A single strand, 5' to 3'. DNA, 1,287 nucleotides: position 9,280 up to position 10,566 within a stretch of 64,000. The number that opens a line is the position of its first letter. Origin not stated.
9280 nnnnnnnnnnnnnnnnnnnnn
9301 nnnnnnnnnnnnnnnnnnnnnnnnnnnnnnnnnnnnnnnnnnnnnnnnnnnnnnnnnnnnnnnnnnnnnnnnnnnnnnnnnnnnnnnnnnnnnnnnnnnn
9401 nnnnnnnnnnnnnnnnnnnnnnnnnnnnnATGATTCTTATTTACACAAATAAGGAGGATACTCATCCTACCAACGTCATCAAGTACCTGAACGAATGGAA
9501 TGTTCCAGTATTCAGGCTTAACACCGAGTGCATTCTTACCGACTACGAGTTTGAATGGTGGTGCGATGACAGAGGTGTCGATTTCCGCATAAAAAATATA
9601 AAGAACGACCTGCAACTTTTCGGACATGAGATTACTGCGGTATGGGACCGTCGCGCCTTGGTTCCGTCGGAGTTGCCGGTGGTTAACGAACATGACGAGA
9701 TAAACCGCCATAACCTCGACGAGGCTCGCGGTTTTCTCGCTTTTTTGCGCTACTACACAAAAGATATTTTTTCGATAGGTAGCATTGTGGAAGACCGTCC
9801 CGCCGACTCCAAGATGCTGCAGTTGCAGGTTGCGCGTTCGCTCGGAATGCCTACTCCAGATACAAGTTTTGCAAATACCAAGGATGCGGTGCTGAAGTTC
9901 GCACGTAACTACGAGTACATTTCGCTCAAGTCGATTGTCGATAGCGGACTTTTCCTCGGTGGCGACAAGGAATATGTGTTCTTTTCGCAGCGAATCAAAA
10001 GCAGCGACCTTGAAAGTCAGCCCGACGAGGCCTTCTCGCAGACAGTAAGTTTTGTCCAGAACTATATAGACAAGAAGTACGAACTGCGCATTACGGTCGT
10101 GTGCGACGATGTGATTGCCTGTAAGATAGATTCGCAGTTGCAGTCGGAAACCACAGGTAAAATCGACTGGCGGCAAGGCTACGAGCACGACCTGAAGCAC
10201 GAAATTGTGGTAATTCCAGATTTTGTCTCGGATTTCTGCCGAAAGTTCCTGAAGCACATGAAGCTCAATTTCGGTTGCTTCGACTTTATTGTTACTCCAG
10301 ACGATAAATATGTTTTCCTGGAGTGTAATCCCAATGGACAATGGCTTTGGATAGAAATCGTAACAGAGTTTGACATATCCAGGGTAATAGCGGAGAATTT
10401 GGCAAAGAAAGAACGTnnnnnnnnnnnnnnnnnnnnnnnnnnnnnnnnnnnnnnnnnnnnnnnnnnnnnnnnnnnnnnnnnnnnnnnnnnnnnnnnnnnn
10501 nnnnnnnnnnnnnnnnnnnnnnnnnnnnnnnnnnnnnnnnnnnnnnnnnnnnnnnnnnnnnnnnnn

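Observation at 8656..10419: Compact graspetide-type RiPP operon: TerB-like protein, 82-aa precursor, MvdD/MdnC-like ATP-grasp ligase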

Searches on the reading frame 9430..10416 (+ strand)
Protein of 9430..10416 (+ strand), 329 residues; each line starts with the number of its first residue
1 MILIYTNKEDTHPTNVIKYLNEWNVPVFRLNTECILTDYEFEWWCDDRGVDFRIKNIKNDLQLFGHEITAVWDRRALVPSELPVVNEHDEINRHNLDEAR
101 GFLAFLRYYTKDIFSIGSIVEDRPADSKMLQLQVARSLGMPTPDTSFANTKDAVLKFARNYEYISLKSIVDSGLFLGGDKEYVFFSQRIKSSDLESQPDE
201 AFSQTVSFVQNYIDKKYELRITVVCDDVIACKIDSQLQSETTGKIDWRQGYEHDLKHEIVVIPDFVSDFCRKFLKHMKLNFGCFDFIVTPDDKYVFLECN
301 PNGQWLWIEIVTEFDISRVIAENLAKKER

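Call 5: search_protein_families(library=pfam, proteins=[window:9430-10416:+], max_evalue=1)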
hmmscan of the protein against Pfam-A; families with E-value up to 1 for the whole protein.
window:9430-10416:+ (329 aa): 3 families
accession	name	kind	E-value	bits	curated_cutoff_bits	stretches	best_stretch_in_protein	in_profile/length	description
PF21068.3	ATPgraspMvdD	-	2.6e-06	28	27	1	1-84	1-83/121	MvdD pre-ATP grasp domain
PF08443.16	RimK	-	0.00022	21.4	21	1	125-322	1-186/188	RimK-like ATP-grasp domain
PF21059.3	BTBD16_C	-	0.13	12.9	27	1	180-228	35-82/106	BTB/POZ domain-containing protein 16, C-terminal domain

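Call 6: search_protein_families(library=ncbifam, proteins=[window:9430-10416:+], max_evalue=1)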
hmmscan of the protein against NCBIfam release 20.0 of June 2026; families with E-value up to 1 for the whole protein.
window:9430-10416:+ (329 aa): 8 families
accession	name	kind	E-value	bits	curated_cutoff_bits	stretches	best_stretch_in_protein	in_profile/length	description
TIGR04187.1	GRASP_SAV_5884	subfamily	9.5e-51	172.8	350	1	2-324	2-311/312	ATP-grasp ribosomal peptide maturase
TIGR04184.1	ATPgraspMvdD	equivalog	3.6e-49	167.7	475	1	3-324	2-319/321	MvdD family ATP-grasp ribosomal peptide maturase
TIGR04185.1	ATPgraspMvdC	equivalog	3.6e-41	141.3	425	1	3-325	2-317/318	MvdC family ATP-grasp ribosomal peptide maturase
TIGR04192.1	GRASP_w_spasm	equivalog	4.9e-38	131.2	230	1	2-324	1-318/318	grasp-with-spasm system ATP-grasp peptide maturase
TIGR00768.1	rimK_fam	subfamily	1e-09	38.2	143.4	1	114-322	74-274/276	RimK family alpha-L-glutamate ligase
TIGR02144.1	LysX_arch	equivalog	4e-06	26.1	275.6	1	137-326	97-277/281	lysine biosynthesis protein LysX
NF005315.0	PRK06849.1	equivalog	4.5e-05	22.6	406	1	265-301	237-274/389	hypothetical protein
NF040720.1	MptN_Meth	equivalog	5.7e-05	22.3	350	1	136-324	110-290/291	tetrahydromethanopterin:alpha-L-glutamate ligase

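Call 7: find_homologous_proteins(query=window:9430-10416:+)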
Query window:9430-10416:+ (329 aa): 1363 proteins with E <= 0.001 among 1951 candidates; the best 120 are listed.
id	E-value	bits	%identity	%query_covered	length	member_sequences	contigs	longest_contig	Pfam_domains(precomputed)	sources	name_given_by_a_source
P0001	2.1e-221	752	98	100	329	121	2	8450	PF21068.4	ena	-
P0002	9.8e-209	710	91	100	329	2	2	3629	PF08443.17,PF21068.4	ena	-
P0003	1.2e-204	697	89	100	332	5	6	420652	PF21068.4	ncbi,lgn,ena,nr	ncbi:MAG: hypothetical protein J6T48_09090 [Bacteroidales bacterium]|nr:hypothetical protein [Bacter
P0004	2.5e-195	666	84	99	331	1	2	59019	PF08443.17,PF21068.4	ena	-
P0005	6.3e-173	592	76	99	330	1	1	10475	PF21068.4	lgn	-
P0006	4.7e-160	550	69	99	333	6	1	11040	PF08443.17,PF21068.4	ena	-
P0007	6.0e-160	550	68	100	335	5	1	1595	PF08443.17,PF21068.4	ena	-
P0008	1.6e-156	539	68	100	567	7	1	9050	-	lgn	-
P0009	5.2e-155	534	68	100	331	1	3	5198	PF21068.4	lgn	-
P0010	2.3e-153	528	67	100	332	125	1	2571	PF21068.4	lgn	-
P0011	3.6e-153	528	67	100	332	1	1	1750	PF21068.4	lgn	-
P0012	5.6e-153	527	67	100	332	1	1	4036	PF21068.4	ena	-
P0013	1.3e-152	526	66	100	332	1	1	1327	PF21068.4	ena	-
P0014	2.8e-152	525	65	100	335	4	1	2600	PF08443.17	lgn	-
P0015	3.0e-152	525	65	100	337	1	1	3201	PF21068.4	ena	-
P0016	4.1e-152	524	65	100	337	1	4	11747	PF21068.4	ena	-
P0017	4.2e-152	524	66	99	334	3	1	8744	PF21068.4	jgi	-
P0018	4.5e-152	524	65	100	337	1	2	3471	PF21068.4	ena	-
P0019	6.7e-152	523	65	100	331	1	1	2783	PF08443.17,PF21068.4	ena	-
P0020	9.9e-152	523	65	100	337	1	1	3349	PF08443.17,PF21068.4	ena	-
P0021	1.2e-151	523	65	100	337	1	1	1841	PF21068.4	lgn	-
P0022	2.7e-151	521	65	100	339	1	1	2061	PF21068.4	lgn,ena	-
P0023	2.8e-151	521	65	100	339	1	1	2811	PF21068.4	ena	-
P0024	3.4e-151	521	66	100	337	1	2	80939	PF08443.17,PF21068.4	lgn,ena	-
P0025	4.9e-151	521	66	100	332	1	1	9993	PF21068.4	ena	-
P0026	6.2e-151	520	64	100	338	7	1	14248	PF21068.4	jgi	jgi:hypothetical protein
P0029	9.9e-151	520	65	100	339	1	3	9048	PF08443.17,PF21068.4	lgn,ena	-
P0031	1.0e-150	519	65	100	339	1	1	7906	PF21068.4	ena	-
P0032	1.1e-150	519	65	100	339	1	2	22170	PF08443.17,PF21068.4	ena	-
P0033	1.3e-150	519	65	100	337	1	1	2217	PF08443.17,PF21068.4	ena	-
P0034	1.8e-150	519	65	100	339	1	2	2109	PF08443.17,PF21068.4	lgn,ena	-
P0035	2.4e-150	518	65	100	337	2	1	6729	PF21068.4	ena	-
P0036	5.6e-150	517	64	100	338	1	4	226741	PF21068.4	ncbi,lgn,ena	-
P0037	5.9e-150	517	64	100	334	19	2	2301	PF21068.4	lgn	-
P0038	6.2e-150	517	64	100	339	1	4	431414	PF08443.17,PF21068.4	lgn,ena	-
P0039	6.4e-150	517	65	100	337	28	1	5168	PF08443.17,PF21068.4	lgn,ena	-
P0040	6.6e-150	517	64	100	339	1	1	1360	PF08443.17,PF21068.4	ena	-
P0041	8.8e-150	516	65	100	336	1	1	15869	PF21068.4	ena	-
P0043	1.0e-149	516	64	100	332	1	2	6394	PF08443.17,PF21068.4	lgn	-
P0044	1.9e-149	515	65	100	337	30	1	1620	PF21068.4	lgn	-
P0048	5.3e-149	514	63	100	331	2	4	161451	PF21068.4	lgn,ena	-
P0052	1.1e-148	513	65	99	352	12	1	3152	PF21068.4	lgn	-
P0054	1.7e-148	512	65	100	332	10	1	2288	PF21068.4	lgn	-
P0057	6.0e-148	510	65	100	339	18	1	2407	PF08443.17,PF21068.4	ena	-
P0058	6.2e-148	510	64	100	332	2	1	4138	PF08443.17,PF21068.4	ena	-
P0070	1.2e-146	506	64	100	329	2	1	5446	PF21068.4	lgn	-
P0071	1.4e-146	506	63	100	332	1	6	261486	PF08443.17,PF21068.4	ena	-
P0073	2.7e-146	505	66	100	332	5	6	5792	PF21068.4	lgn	-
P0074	6.1e-146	504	64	100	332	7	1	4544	PF21068.4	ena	-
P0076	1.1e-145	503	61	100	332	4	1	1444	PF08443.17,PF21068.4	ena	-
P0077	7.0e-145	500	64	100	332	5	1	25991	PF21068.4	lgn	-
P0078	7.4e-145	500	65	100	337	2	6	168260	PF21068.4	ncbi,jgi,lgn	jgi:glutathione synthase/RimK-type ligase-like ATP-grasp enzyme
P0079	1.6e-144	499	65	100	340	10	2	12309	PF08443.17,PF21068.4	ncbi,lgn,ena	-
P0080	1.9e-144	499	63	100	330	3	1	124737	PF21068.4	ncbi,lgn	-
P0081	2.5e-144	498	64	100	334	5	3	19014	PF21068.4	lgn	-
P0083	3.8e-144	498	62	100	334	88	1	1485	PF21068.4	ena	-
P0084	1.5e-143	496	62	100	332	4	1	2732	PF08443.17,PF21068.4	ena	-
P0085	2.2e-143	495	63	100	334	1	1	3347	PF21068.4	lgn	-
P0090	7.5e-142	490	64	100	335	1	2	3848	PF21068.4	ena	-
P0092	1.4e-141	489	63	100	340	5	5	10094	PF21068.4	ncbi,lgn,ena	-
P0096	2.9e-140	485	61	100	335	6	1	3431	PF21068.4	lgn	-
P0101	9.6e-140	483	64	99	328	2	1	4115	PF08443.17,PF21068.4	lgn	-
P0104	4.6e-139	481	62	100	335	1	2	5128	PF08443.17,PF21068.4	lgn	-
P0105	5.9e-139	481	61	100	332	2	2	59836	PF21068.4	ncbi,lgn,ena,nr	ncbi:MAG: hypothetical protein MJZ23_08280 [Paludibacteraceae bacterium]|nr:hypothetical protein [Pa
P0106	1.7e-138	479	62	100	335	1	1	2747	PF08443.17,PF21068.4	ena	-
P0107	2.2e-138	479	64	98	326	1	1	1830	PF08443.17,PF21068.4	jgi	jgi:hypothetical protein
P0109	3.0e-138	478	64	99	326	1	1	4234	PF21068.4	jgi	jgi:hypothetical protein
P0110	3.1e-138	478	64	99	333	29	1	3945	PF21068.4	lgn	-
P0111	6.4e-138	477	62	100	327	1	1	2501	PF08443.17,PF21068.4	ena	-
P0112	6.4e-138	477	63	100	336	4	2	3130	PF08443.17,PF21068.4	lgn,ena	-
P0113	7.7e-138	477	63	100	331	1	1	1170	PF08443.17,PF21068.4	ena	-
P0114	9.9e-138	477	63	100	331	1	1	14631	PF21068.4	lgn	-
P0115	2.3e-137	476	63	100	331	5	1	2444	PF08443.17,PF21068.4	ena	-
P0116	2.4e-137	476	62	100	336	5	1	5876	PF21068.4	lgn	-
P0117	2.8e-137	475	62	100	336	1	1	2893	PF08443.17,PF21068.4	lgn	-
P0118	3.4e-137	475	63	100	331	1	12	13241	PF08443.17,PF21068.4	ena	-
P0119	5.3e-137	474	60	100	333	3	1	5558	PF08443.17,PF21068.4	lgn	-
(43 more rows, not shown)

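Call 8: search_protein_families(library=padloc, proteins=[window:9430-10416:+], max_evalue=1)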
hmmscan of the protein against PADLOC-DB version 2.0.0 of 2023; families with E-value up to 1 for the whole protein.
window:9430-10416:+ (329 aa): 0 families

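Call 9: search_solved_structures(query=window:9430-10416:+, max_evalue=0.01)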
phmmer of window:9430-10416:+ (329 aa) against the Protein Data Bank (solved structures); distinct sequences matched with E-value up to 0.01: 6.
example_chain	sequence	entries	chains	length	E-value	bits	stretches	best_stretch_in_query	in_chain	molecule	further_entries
5ig9_A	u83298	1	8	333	7.8e-33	117.1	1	4-325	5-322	ATP grasp ligase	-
5ig8_A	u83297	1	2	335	1.2e-24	90.2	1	58-324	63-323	ATP grasp ligase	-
7m4s_A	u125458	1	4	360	3e-23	85.6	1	15-325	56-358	AMdnB protein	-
7mgv_A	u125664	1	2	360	1.2e-22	83.6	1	61-327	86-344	CdnC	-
9bou_A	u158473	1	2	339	4.7e-14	55.4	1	127-326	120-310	MvdD-like pre-ATP grasp domain-containing protein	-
7drm_A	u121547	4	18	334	0.00013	24.4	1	127-318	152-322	ATP-grasp domain-containing protein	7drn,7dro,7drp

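Call 10: find_related_loci(query=window:9430-10416:+, collection=genome_contigs, flank=6000)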
Query window:9430-10416:+ (329 aa) in genome_contigs; peptide patterns used: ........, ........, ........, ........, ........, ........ (x = any residue, [..] = any of these).
600 stretches matched a pattern (row limit reached: there are more); 550 encode a relative of the query (tblastn E <= 1e-3); the best 80 are kept; 80 distinct loci.
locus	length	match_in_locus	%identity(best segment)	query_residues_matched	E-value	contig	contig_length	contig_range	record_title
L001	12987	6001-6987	96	1-329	0e+0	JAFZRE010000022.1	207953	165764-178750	MAG: Bacteroidales bacterium isolate RGIG8023 Water_buffalos_Rumen-1__c477087, whole genome shotgun sequence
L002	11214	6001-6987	95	1-329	0e+0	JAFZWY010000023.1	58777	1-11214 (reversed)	MAG: Bacteroidales bacterium isolate RGIG8173 Water_buffalos_Rumen-3__c696482, whole genome shotgun sequence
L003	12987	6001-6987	93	1-329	0e+0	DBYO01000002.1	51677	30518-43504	MAG TPA_asm: Bacteroidales bacterium UBA1184 UBA1184_contig_43, whole genome shotgun sequence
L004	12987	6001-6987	89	1-329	0e+0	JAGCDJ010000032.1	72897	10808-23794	MAG: Bacteroidales bacterium isolate RGIG9689 Yak_Omasum-2__c601085, whole genome shotgun sequence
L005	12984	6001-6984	67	1-328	6e-156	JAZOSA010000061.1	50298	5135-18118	MAG: Bacteroidales bacterium isolate T1900045549_YK20190243.MAGScoT_cleanbin_000011 SGB_7860_k141_1729143, whole genome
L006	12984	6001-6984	65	1-328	1e-152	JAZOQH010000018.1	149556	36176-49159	MAG: Bacteroidales bacterium isolate T1900045569_YK20190263.MAGScoT_cleanbin_000009 SGB_7960_k141_5535094, whole genome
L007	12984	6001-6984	63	1-328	5e-151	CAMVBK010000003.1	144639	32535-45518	MAG TPA_asm: uncultured Bacteroidales bacterium isolate SRR8387716_bin.108_metaWRAP_v1.3_MAG genome assembly, contig: ER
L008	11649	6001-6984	63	1-328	1e-150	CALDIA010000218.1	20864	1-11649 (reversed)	MAG TPA_asm: uncultured Bacteroidales bacterium isolate ERR1278073_bin.58_CONCOCT_v1.1_MAG genome assembly, contig: ERZ8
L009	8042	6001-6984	63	1-328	3e-146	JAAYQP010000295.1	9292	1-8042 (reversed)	MAG: Clostridiales bacterium isolate AS22ysBPME_71 211653_AS22, whole genome shotgun sequence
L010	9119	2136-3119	64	1-328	9e-144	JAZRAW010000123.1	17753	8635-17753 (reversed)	MAG: Alistipes sp. isolate T1900045135_TC20190129.MAGScoT_cleanbin_000023 SGB_4892_k141_153044, whole genome shotgun seq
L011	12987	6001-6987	60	1-329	5e-140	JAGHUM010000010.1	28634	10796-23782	MAG: Candidatus Physcocola equi isolate E4_MB2_42 c_000000164775, whole genome shotgun sequence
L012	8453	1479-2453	60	1-326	4e-136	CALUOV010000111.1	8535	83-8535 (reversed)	MAG: uncultured Bacteroides sp. isolate BRZ_QD__bin151 genome assembly, contig: BRZ_QD__NODE_15311_length_8535_cov_5.034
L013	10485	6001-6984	60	1-324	5e-133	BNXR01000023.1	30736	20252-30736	Bacteroidia bacterium PG1894_199 DNA, sequence023, whole genome shotgun sequence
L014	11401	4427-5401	60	1-328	3e-131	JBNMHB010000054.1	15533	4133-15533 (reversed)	MAG: Bacteroidales bacterium isolate CM_BacRF1569.133 k141_490218_length_15533_cov_24.4668, whole genome shotgun sequenc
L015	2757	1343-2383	56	1-326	2e-136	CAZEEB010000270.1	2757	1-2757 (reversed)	MAG TPA_asm: uncultured Paludibacter sp. isolate binchicken_co2_223 genome assembly, contig: NODE_54389_length_2757_cov_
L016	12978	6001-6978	58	1-327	1e-129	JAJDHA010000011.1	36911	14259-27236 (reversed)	Odoribacter sp. OttesenSCG-928-L07 isolate OttesenSCG-928-L05 AH-928-L05_NODE_11, whole genome shotgun sequence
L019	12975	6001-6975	58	1-325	6e-127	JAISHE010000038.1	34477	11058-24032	MAG: Culturomica sp. isolate Hm464_bin165 k119_666606, whole genome shotgun sequence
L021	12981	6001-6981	58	1-327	3e-125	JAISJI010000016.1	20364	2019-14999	MAG: Ignavibacteria bacterium isolate Hs463_bin107 k119_1300381, whole genome shotgun sequence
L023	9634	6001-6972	58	1-324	7e-120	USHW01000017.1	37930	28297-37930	uncultured Prevotella sp. isolate UMGS1733 genome assembly, contig: NODE_71_length_37930_cov_12.624924, whole genome sho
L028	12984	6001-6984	53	1-329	1e-117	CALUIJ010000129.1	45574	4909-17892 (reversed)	MAG: uncultured Prevotella sp. isolate E22__bin320 genome assembly, contig: E22__k127_601358, whole genome shotgun seque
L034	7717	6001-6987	55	1-328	1e-116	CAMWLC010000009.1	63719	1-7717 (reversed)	MAG TPA_asm: uncultured Porphyromonadaceae bacterium isolate SRR14411332_bin.6_metawrap_v1.3_MAG genome assembly, contig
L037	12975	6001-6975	54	1-325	1e-115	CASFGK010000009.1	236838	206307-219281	uncultured Bacteroidales bacterium isolate SI.T2.metabat-bins.68 genome assembly, contig: SI.T2.metabat-bins.68.fa_k141_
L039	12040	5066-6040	56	1-324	2e-112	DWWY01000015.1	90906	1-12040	MAG TPA_asm: Candidatus Alistipes stercorigallinarum isolate ChiHcolR4-13572 ChiHcolR4__C142775_L90906_SAMN08009820, who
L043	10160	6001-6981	53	1-327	2e-110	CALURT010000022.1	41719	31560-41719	MAG: uncultured Bacteroidales bacterium isolate BRZ_SS__bin24 genome assembly, contig: BRZ_SS__NODE_1168_length_41719_co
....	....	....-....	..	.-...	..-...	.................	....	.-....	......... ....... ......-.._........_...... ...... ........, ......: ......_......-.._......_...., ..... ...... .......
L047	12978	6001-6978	49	2-327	8e-102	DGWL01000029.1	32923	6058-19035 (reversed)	MAG TPA_asm: Porphyromonadaceae bacterium UBA4259 UBA4259_contig_39774, whole genome shotgun sequence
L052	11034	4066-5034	47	1-326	3e-90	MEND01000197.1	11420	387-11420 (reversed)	MAG: Bacteroidetes bacterium GWA2_31_9 gwa2_scaffold_46143, whole genome shotgun sequence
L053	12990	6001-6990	64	1-329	2e-153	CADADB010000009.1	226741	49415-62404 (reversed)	MAG: uncultured Bacteroidetes bacterium isolate RUG13189 genome assembly, contig: RUG13189_asm_9, whole genome shotgun s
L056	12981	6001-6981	55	1-327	9e-123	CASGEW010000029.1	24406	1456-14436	uncultured Bacteroidales bacterium isolate O35_L1_319319_idba_bin.174 genome assembly, contig: O35_L1_319319_idba_bin.17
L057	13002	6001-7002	38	1-328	3e-60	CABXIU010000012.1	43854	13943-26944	MAG: uncultured gamma proteobacterium genome assembly, contig: AG-319-D09_NODE_12, whole genome shotgun sequence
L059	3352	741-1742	38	1-328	1e-59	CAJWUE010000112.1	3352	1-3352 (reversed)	MAG TPA_asm: uncultured Rhodobiaceae bacterium isolate ERR599132_bin.81_MetaBAT_v2.12.1_MAG genome assembly, contig: NOD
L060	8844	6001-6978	35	2-328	2e-57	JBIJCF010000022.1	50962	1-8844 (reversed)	MAG: Bacteroidia bacterium isolate ME2006-08-18D11_3300042945_group2_bin212 Rohwer_bin431_scaffold_14_c1, whole genome s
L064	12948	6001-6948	32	2-326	2e-45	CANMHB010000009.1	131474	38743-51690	MAG: Flavobacteriales bacterium isolate ZE-Oct18-81 genome assembly, contig: ZE-Oct18-C46, whole genome shotgun sequence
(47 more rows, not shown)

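Call 25: search_protein_families(library=pfam, proteins=[L053:8464-10365:+, L053:10371-11183:+, L019:8253-8792:+, L037:7723-9390:+, L034:7010-7207:+, L056:7024-7458:+, L023:6998-8248:+, L043:2789-5173:+, L047:2478-4247:+, L052:3334-3783:+], max_evalue=0.01)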
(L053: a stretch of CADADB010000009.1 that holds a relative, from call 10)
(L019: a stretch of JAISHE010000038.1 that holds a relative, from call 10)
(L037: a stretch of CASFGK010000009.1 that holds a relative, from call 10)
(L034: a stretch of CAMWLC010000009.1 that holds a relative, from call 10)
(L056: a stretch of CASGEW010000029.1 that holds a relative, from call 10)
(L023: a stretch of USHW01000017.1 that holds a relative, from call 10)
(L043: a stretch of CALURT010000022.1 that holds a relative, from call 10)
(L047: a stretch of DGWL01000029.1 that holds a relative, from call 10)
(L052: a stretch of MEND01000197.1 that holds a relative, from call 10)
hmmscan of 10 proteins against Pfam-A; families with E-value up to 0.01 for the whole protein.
L053:8464-10365:+ (634 aa): 0 families

L053:10371-11183:+ (271 aa): 0 families

L019:8253-8792:+ (180 aa): 0 families

L037:7723-9390:+ (556 aa): 1 family
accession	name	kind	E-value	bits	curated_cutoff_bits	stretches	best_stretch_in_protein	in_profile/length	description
PF10003.15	DUF2244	-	0.0048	17.1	27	0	2-67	18-83/138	Integral membrane protein (DUF2244)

L034:7010-7207:+ (66 aa): 0 families

L056:7024-7458:+ (145 aa): 0 families

L023:6998-8248:+ (417 aa): 4 families
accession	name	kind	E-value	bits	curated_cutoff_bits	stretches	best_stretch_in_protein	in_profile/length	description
PF00684.25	DnaJ_CXXCXGXG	-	2e-07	31.6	32.7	1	170-226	1-64/65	DnaJ central domain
PF23733.2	GRXCR1-2_C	-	0.00083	19.7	26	0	159-223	1-46/47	GRXCR1/2, C-terminal domain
PF25436.1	BSD2_CRD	-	0.00085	19.9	27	0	168-225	3-56/69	BSD2 cysteine rich domain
PF25112.1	zf-AtTam37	-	0.0019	19.4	27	0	170-198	10-38/111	AtTam37 zinc finger region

L043:2789-5173:+ (795 aa): 1 family
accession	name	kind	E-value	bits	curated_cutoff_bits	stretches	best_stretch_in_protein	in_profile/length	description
PF00542.24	Ribosomal_L12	-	2.1e-17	63.6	25.9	1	76-140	2-66/67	Ribosomal protein L7/L12 C-terminal domain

L047:2478-4247:+ (590 aa): 1 family
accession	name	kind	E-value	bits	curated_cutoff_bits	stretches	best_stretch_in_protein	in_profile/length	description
PF14281.12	PDDEXK_4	-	1.7e-13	51.4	22.3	1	29-218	2-173/183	PD-(D/E)XK nuclease superfamily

L052:3334-3783:+ (150 aa): 1 family
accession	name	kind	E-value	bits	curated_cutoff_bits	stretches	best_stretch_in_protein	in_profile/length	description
PF05099.18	TerB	-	0.00048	20.8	24.4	0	37-149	9-108/118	Tellurite resistance protein TerB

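Call 47: search_solved_structures(query=window:9430-10416:+, max_evalue=1e-20, show_alignments=2)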
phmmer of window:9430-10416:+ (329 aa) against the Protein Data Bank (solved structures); distinct sequences matched with E-value up to 1e-20: 4.
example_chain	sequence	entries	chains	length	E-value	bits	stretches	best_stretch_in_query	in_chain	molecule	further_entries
5ig9_A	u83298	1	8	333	7.8e-33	117.1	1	4-325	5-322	ATP grasp ligase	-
5ig8_A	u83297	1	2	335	1.2e-24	90.2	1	58-324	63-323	ATP grasp ligase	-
7m4s_A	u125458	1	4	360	3e-23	85.6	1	15-325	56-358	AMdnB protein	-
7mgv_A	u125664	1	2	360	1.2e-22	83.6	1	61-327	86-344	CdnC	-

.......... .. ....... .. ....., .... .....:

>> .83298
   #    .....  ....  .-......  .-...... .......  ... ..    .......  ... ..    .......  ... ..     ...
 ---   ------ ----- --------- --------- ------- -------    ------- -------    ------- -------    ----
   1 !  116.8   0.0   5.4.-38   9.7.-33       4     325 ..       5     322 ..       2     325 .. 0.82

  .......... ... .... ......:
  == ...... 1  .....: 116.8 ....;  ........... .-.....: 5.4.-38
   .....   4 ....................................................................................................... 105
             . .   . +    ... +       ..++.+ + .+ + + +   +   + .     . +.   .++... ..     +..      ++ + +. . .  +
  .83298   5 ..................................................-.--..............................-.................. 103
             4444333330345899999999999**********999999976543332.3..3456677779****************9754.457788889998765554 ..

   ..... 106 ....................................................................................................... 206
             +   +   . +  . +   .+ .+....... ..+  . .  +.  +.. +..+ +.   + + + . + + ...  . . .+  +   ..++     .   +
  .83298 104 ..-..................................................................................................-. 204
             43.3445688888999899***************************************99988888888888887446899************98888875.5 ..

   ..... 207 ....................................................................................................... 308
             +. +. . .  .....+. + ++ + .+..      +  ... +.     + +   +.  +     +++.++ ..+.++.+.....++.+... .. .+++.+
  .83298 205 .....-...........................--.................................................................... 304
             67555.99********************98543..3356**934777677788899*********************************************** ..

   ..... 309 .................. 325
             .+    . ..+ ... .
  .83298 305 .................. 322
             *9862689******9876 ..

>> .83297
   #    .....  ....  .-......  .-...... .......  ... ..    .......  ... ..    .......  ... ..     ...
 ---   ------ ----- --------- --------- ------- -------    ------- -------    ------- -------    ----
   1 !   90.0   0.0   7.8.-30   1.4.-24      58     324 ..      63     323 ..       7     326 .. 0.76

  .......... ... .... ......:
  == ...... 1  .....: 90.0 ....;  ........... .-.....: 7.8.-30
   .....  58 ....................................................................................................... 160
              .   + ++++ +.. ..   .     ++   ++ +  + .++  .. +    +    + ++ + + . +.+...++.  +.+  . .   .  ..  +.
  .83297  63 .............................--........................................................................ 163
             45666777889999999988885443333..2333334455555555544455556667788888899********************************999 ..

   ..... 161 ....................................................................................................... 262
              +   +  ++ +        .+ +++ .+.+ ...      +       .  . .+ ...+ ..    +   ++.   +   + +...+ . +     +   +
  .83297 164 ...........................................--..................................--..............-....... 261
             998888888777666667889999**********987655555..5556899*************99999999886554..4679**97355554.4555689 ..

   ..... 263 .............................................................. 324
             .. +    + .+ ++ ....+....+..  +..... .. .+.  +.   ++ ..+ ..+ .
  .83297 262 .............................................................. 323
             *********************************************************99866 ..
